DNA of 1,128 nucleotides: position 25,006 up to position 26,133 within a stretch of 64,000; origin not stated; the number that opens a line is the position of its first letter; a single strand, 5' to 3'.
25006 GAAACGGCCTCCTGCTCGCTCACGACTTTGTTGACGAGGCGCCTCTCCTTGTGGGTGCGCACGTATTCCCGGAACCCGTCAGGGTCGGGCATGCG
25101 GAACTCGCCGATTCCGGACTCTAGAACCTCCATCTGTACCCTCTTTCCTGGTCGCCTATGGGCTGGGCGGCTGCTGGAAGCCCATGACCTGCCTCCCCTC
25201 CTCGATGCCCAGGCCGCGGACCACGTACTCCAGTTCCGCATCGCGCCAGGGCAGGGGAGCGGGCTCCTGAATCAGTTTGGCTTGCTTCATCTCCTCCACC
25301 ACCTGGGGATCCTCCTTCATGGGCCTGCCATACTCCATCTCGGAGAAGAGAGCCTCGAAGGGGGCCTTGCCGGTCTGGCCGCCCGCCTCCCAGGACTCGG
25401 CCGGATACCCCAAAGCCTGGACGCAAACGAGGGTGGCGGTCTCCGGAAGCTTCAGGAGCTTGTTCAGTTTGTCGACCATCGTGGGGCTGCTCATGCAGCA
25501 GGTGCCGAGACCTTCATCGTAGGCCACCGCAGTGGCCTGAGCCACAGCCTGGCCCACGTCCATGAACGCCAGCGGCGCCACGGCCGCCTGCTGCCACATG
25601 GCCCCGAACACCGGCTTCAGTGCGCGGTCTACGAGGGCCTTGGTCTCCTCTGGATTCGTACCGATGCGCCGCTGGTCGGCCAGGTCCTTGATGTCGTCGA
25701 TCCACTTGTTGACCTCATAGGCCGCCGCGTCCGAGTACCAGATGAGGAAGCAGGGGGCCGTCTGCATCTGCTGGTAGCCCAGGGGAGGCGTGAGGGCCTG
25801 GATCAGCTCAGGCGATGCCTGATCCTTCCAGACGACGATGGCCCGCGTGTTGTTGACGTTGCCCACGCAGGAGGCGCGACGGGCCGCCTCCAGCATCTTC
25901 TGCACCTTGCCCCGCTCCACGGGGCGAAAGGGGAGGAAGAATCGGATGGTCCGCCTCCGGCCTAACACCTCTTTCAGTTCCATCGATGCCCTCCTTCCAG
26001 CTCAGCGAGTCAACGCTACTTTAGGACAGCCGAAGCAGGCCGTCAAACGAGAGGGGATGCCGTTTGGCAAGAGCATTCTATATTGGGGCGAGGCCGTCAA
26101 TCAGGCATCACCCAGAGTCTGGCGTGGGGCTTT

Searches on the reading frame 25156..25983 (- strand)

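Call 56: search_protein_families(library=ncbifam, proteins=[window:25156-25983:-], max_evalue=0.00001)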
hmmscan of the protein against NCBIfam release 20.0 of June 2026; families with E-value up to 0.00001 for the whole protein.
window:25156-25983:- (275 aa): 1 family
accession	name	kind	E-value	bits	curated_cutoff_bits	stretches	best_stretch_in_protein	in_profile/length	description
TIGR02476.1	BluB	equivalog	2.5e-07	30.3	150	0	3-57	9-62/205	5,6-dimethylbenzimidazole synthase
